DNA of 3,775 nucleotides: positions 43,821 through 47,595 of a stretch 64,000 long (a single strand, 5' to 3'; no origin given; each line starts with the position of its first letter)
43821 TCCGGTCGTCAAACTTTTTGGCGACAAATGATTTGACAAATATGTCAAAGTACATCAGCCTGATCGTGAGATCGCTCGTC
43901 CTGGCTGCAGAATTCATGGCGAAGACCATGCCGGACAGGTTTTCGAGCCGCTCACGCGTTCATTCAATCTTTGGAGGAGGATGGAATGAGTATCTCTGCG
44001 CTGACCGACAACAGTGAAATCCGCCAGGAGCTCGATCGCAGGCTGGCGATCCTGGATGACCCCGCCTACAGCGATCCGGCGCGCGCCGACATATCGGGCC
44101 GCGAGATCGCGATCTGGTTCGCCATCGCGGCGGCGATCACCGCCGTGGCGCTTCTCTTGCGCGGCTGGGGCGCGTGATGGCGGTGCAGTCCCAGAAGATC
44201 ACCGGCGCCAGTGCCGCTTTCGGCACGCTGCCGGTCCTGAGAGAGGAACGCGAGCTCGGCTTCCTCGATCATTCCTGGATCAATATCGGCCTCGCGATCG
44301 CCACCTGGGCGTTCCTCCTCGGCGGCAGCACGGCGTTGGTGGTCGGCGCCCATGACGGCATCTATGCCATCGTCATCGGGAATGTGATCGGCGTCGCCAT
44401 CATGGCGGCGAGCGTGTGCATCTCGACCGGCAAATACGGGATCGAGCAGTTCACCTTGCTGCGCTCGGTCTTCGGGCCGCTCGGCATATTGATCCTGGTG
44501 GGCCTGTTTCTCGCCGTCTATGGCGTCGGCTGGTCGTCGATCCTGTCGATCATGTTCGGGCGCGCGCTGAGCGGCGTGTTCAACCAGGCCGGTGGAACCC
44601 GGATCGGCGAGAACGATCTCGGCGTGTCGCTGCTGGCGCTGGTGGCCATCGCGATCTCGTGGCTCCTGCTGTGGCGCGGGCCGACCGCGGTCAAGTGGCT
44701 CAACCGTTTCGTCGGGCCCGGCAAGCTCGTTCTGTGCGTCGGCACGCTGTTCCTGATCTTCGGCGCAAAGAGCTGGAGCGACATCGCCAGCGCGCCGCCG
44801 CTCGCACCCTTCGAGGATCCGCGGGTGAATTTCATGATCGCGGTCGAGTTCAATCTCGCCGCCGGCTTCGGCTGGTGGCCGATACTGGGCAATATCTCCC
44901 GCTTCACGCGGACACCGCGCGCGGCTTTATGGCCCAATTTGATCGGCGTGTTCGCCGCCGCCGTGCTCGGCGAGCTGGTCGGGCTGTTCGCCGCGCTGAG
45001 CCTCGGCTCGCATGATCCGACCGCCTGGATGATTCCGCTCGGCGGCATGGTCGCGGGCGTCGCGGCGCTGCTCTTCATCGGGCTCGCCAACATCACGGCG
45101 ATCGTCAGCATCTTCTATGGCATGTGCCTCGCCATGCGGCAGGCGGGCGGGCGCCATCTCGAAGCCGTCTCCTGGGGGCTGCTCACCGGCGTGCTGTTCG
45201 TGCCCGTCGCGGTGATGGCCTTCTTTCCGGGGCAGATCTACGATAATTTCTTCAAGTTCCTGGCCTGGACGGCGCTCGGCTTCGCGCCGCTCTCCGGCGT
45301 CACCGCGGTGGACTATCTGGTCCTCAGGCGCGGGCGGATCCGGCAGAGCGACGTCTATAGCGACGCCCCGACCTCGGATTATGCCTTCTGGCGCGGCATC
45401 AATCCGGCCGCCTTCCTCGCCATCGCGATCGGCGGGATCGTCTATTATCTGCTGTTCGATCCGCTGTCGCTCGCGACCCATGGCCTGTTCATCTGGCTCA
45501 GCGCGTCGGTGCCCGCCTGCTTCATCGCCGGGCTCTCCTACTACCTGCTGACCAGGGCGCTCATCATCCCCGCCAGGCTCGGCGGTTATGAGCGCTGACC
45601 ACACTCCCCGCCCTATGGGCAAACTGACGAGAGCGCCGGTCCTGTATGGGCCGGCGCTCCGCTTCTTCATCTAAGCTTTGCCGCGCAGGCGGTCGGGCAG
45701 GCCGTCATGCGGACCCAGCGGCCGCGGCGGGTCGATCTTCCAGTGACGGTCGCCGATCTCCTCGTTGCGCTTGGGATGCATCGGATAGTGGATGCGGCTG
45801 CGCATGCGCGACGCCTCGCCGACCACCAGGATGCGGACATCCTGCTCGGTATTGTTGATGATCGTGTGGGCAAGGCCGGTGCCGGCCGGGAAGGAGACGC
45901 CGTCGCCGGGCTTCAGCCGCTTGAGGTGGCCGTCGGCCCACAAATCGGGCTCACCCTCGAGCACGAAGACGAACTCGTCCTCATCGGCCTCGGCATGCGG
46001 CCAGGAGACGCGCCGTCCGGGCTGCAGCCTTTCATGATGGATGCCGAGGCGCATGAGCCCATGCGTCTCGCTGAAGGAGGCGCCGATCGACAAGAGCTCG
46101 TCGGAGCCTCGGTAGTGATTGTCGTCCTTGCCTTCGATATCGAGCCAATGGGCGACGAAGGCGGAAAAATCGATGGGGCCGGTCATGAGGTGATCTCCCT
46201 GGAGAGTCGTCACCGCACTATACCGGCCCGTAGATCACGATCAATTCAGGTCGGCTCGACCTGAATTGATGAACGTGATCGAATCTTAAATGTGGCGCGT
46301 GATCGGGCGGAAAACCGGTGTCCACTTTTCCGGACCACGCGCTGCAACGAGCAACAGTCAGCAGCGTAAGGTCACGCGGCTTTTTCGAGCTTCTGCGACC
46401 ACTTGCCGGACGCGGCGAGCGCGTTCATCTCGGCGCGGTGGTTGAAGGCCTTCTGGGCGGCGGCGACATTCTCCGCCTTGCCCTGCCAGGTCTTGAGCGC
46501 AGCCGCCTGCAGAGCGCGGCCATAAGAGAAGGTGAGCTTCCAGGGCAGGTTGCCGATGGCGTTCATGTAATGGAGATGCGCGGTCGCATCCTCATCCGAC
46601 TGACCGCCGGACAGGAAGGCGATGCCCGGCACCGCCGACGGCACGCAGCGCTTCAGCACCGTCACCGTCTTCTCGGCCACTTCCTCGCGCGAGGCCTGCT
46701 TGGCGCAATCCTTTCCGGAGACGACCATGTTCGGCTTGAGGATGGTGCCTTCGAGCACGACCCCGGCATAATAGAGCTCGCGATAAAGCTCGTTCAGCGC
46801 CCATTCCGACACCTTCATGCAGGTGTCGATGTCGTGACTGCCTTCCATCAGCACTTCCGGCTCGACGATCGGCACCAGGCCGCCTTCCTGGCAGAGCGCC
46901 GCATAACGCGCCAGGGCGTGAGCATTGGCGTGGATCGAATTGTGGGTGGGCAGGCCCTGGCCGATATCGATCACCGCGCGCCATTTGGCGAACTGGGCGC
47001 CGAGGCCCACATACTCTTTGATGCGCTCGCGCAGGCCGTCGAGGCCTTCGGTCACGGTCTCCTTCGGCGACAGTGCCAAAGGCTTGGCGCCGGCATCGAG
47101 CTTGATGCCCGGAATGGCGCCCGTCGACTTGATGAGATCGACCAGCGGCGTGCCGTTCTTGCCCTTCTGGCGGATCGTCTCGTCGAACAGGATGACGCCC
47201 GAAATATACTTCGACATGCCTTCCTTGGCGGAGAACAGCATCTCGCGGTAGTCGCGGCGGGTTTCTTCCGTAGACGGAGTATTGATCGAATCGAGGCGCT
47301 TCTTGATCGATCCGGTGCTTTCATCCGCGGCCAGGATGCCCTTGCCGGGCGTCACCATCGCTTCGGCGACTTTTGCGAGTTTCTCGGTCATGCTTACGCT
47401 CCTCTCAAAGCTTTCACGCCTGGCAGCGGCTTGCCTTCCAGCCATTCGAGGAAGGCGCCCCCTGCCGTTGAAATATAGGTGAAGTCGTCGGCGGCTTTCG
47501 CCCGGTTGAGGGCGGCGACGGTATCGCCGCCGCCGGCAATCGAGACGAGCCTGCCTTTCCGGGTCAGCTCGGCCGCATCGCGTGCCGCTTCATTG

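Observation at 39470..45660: Chromosomal Ni-dependent heteromeric guanidine-hydrolase system, a likely natural ancestor of the metformin-degradation cluster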

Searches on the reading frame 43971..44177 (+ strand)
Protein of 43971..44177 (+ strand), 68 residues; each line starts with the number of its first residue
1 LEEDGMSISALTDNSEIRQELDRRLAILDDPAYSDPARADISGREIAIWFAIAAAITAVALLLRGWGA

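Call 3: search_protein_families(library=pfam, proteins=[window:43971-44177:+], max_evalue=0.01)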
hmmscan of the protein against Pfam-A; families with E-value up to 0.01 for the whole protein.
window:43971-44177:+ (68 aa): 0 families

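Call 29: search_protein_families(library=ncbifam, proteins=[window:43971-44177:+], max_evalue=0.001)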
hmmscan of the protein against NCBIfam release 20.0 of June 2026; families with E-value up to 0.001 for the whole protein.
window:43971-44177:+ (68 aa): 0 families

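Call 60: find_homologous_proteins(query=window:43986-44174:+, max_evalue=0.001)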
Query seq(63 aa) (63 aa): 6 proteins with E <= 0.001 among 8 candidates.
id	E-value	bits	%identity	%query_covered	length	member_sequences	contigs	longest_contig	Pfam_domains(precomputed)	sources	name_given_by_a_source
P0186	2.2e-31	123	98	100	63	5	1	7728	-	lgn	-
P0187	1.1e-28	115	92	100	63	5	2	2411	-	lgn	-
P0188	2.1e-28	114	90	100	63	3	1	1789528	-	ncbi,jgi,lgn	jgi:hypothetical protein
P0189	8.7e-27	109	89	100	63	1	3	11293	-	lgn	-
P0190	2.2e-26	108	87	100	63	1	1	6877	-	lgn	-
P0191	5.5e-14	69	56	98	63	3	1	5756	-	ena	-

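Call 67: search_protein_representatives(alignment_id=A2)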
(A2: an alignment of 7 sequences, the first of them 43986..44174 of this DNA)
Query: 7 sequences, 63 profile positions. Proteins with E-value up to 0.001 (for the whole library): 26; up to 1e-10: 8; up to 1e-30: 1. The best 26 are listed.
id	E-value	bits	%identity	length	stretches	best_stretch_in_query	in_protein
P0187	4.1e-37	141.8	-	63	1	1-63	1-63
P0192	2.9e-14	68.7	-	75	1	20-63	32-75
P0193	1.5e-13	66.4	-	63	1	1-62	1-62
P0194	6.9e-13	64.2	-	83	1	5-59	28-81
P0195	1.5e-12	63.1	-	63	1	1-62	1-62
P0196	4.1e-12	61.7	-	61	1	8-60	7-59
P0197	1.1e-11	60.4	-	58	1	8-61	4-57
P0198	2.6e-11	59.2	-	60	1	4-63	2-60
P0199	1.3e-10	57.0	-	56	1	10-61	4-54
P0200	2.6e-10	56.0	-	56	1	8-61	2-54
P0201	1.9e-08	50.0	-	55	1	10-59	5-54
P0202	1.1e-06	44.4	-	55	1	13-59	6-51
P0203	1.1e-06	44.4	-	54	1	10-59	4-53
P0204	3.1e-06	42.9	-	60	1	7-54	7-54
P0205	3.7e-06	42.7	-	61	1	12-60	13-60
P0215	5.5e-04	35.7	-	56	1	14-61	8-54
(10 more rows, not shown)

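Call 69: find_encoding_contigs(protein=P0196, flank=5000, max_places=2)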
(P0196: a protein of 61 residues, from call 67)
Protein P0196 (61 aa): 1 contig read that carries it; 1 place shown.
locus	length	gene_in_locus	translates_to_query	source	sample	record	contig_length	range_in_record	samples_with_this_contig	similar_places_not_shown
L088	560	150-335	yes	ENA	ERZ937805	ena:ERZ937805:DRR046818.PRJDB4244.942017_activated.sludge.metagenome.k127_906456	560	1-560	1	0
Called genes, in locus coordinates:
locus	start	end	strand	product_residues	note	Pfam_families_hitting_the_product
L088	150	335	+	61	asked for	-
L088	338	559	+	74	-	?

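Call 70: find_encoding_contigs(protein=P0201, flank=5000, max_places=2)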
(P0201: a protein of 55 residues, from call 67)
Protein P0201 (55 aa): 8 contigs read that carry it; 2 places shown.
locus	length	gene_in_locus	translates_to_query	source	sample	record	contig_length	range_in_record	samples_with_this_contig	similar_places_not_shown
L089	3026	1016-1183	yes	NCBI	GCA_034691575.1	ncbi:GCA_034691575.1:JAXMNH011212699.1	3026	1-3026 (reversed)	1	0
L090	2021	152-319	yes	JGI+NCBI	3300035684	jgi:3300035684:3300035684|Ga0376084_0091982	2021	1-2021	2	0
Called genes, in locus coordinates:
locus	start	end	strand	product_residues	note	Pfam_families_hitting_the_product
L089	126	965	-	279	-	PF00795:CN_hydrolase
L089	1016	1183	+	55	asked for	-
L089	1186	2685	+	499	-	PF02133:Transp_cyt_pur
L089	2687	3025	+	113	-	?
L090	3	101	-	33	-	?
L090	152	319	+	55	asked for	-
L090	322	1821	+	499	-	PF02133:Transp_cyt_pur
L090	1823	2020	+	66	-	?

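Call 71: find_encoding_contigs(protein=P0205, flank=6000, max_places=2)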
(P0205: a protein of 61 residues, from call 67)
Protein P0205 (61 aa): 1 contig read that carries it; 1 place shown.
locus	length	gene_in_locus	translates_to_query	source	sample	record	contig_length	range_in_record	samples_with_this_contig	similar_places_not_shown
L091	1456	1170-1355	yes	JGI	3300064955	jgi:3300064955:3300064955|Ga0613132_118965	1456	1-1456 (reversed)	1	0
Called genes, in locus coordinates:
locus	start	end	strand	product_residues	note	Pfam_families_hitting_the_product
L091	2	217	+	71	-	?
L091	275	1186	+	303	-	PF00795:CN_hydrolase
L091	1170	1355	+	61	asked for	-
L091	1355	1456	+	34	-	?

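Call 72: find_encoding_contigs(protein=P0215, flank=6000, max_places=2)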
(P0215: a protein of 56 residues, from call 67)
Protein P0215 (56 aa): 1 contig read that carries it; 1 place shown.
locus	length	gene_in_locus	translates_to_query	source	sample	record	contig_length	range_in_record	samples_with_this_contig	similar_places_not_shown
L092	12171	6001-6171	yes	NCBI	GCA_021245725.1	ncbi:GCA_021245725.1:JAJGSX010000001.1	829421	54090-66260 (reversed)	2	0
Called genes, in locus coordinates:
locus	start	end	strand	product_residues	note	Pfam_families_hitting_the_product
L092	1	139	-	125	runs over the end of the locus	-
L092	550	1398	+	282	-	PF13489:Methyltransf_23, PF08241:Methyltransf_11, PF08242:Methyltransf_12, PF13649:Methyltransf_25 (weak)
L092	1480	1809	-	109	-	-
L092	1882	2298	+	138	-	PF14078:DUF4259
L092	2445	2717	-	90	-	-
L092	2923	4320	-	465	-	PF00282:Pyridoxal_deC, PF01212:Beta_elim_lyase, PF00266:Aminotran_5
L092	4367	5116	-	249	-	PF02311:AraC_binding, PF00165:HTH_AraC (weak), PF12833:HTH_18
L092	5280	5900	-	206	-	PF00440:TetR_N, PF02909:TetR_C_1 (weak)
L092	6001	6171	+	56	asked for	-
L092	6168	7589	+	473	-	PF02133:Transp_cyt_pur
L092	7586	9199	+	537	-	PF07969:Amidohydro_3, PF01979:Amidohydro_1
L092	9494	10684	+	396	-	PF00070:Pyr_redox (faint), PF01494:FAD_binding_3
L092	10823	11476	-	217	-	PF00072:Response_reg, PF00196:GerE, PF08281:Sigma70_r4_2 (weak)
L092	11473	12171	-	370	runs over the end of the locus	PF07730:HisKA_3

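Call 73: find_encoding_contigs(protein=P0197, flank=6000, max_places=2)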
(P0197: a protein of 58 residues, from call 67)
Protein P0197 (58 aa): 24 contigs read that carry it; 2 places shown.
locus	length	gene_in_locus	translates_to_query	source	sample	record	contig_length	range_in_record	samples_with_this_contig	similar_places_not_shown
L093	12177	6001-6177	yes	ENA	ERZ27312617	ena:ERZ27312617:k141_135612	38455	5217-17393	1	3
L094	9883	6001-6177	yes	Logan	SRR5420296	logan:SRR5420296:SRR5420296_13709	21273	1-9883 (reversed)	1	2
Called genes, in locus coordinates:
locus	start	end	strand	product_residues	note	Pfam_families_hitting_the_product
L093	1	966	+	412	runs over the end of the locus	PF00491:Arginase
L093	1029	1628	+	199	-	PF04955:HupE_UreJ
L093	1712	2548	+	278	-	-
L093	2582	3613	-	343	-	PF01965:DJ-1_PfpI, PF12833:HTH_18, PF00165:HTH_AraC (weak)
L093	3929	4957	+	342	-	PF00355:Rieske, PF19112:VanA_C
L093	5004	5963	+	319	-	PF22290:DmmA-like_N (weak), PF00111:Fer2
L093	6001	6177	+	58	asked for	-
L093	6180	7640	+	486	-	PF02133:Transp_cyt_pur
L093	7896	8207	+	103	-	PF00893:Multi_Drug_Res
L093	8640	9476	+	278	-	PF09694:Gcw_chp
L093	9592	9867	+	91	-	PF02583:Trns_repr_metal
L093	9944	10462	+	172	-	PF05013:FGase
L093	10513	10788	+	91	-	PF01527:HTH_Tnp_1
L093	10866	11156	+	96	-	PF13276:HTH_21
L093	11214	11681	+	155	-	PF00665:rve, PF13683:rve_3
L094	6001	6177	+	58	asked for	-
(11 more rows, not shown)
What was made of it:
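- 43986..44177 (+): 63-codon gene for a single-pass membrane protein, translationally coupled to the permease (TGATG overlap). Calls 67 and 69-73: a family of 26 representatives; a complete NCS1 gene starts directly after it in 5 loci (3 family members), and in 2 truncated contigs the next gene starts at the same junction.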

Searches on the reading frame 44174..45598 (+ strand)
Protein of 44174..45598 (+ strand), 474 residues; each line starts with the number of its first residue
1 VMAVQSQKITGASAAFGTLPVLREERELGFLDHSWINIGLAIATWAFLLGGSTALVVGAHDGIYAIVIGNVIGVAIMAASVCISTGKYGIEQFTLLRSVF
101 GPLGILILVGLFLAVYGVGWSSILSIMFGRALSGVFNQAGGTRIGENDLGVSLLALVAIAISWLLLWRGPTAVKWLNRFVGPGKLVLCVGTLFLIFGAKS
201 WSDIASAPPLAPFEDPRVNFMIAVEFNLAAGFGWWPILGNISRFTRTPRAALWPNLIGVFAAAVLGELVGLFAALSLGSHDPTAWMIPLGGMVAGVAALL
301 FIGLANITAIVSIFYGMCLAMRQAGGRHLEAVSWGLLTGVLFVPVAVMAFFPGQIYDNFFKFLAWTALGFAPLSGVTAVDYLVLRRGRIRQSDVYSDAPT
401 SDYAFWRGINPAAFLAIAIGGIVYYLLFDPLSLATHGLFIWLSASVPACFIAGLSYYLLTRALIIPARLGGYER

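Call 3: search_protein_families(library=pfam, proteins=[window:44174-45598:+], max_evalue=0.01)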
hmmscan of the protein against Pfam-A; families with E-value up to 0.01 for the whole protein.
window:44174-45598:+ (474 aa): 1 family
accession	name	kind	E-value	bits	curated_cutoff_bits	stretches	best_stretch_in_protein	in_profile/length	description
PF02133.21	Transp_cyt_pur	-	1.2e-26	94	23.5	1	35-428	18-417/440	Permease for cytosine/purines, uracil, thiamine, allantoin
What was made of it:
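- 44177..45598 (+): NCS1 permease (MetT orthologue, 473 aa), presumed dimethylguanidine importer. Call 3: PF02133 at E 1e-26.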

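Call 29: search_protein_families(library=ncbifam, proteins=[window:44174-45598:+], max_evalue=0.001)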
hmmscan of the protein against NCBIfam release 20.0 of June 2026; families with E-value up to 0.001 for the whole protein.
window:44174-45598:+ (474 aa): 2 families
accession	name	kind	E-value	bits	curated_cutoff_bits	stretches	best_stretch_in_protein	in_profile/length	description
TIGR02358.1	thia_cytX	hypoth_equivalog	1.5e-22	80.4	309.85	1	37-459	7-385/386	putative hydroxymethylpyrimidine transporter CytX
NF008476.1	PRK11375.1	equivalog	6.5e-06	25.2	620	1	343-423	350-433/467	allantoin permease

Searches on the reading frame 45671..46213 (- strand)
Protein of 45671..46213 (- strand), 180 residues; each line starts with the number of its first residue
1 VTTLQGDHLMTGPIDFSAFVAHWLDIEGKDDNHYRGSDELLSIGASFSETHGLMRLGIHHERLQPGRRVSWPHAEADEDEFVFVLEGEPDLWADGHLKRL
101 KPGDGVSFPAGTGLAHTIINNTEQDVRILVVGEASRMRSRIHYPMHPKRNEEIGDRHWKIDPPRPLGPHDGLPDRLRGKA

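Call 3: search_protein_families(library=pfam, proteins=[window:45671-46213:-], max_evalue=0.01)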
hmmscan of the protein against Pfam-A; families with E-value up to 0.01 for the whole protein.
window:45671-46213:- (180 aa): 2 families
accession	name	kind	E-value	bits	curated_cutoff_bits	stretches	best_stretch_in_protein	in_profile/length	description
PF07883.17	Cupin_2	-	1.5e-16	60.3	27.2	1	60-131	2-69/70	Cupin domain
PF05899.18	Cupin_3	-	2.8e-05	24.2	23.5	1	75-113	22-61/74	EutQ-like cupin domain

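Call 29: search_protein_families(library=ncbifam, proteins=[window:45671-46213:-], max_evalue=0.001)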
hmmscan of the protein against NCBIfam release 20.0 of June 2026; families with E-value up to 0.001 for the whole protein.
window:45671-46213:- (180 aa): 0 families

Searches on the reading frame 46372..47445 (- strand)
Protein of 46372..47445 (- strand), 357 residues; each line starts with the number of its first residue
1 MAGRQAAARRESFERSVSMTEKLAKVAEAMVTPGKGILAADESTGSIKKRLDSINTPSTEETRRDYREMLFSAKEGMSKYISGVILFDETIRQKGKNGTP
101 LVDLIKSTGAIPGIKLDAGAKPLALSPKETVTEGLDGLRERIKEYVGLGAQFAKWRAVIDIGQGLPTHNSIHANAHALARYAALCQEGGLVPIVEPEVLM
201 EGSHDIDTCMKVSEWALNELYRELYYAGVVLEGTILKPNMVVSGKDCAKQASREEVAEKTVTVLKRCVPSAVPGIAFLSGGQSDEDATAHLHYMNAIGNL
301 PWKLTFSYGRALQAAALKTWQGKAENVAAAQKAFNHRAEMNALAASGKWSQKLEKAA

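Call 43: list_cluster_members(proteins=[window:46372-47445:-, window:59871-60959:+, window:13352-14749:+, window:38447-38938:-, window:44174-45598:+, window:39624-40670:-, window:43001-43684:-])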
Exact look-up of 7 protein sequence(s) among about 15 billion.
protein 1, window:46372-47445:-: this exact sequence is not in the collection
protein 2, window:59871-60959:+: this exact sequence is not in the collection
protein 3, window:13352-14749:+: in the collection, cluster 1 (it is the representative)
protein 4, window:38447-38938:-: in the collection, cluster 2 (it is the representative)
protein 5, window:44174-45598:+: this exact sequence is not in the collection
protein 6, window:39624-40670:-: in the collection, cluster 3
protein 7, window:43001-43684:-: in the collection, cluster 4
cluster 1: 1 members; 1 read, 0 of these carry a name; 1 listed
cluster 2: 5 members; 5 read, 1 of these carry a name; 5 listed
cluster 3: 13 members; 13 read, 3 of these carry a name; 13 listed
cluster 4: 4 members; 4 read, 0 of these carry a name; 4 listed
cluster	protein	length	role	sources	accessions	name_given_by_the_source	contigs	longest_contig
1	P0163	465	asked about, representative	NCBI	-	-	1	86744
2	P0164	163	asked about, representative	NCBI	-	-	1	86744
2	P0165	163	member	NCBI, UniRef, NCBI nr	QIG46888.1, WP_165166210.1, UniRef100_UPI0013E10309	5-(carboxyamino)imidazole ribonucleotide mutase [Nordella sp. HKS 07] | 5-(carboxyamino)imidazole ribonucleotide mutase n=1 Tax=Nordella sp. HKS 07 TaxID=2712222 ...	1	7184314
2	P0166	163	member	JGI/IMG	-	-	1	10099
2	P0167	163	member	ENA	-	-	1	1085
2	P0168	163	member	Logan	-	-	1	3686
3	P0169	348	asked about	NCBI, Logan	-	-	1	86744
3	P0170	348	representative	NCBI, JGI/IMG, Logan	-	agmatinase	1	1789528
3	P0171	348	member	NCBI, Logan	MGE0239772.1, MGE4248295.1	MAG: arginase family protein [Parvibaculaceae bacterium]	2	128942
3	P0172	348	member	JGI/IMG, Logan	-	agmatinase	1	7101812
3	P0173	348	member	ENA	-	-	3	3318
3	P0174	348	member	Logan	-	-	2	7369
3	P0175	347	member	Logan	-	-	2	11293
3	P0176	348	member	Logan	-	-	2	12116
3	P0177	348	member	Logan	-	-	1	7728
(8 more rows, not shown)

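Call 74: find_encoding_contigs(protein=P0165, flank=10000, max_places=2)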
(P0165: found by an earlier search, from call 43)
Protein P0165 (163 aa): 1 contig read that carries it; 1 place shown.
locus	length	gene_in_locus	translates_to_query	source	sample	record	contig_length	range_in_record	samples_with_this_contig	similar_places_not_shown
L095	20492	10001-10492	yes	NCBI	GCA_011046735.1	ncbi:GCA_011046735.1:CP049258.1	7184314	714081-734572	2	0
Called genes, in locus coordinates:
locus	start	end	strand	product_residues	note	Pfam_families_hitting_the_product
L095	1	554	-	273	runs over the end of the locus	PF00149:Metallophos, PF13277:YmdB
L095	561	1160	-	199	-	PF01812:5-FTHF_cyc-lig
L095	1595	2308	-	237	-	PF05853:BKACE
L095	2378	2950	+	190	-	PF07336:ABATE, PF11706:zf-CGNR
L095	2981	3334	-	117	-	PF05164:ZapA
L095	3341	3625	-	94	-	PF13747:DUF4164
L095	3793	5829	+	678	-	PF13292:DXP_synthase_N (weak), PF00456:Transketolase_N, PF00676:E1_dh (faint), PF02779:Transket_pyr, PF02780:Transketolase_C, PF22613:Transketolase_C_1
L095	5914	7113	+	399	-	PF00162:PGK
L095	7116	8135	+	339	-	PF00274:Glycolytic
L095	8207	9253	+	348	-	PF07883:Cupin_2, PF05899:Cupin_3 (faint), PF07883:Cupin_2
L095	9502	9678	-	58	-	PF04325:DUF465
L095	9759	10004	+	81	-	PF04325:DUF465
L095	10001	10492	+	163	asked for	PF00731:AIRC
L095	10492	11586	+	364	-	PF00291:PALP (faint), PF22660:RS_preATP-grasp-like, PF02222:ATP-grasp, PF17769:PurK_C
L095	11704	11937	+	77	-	PF01165:Ribosomal_S21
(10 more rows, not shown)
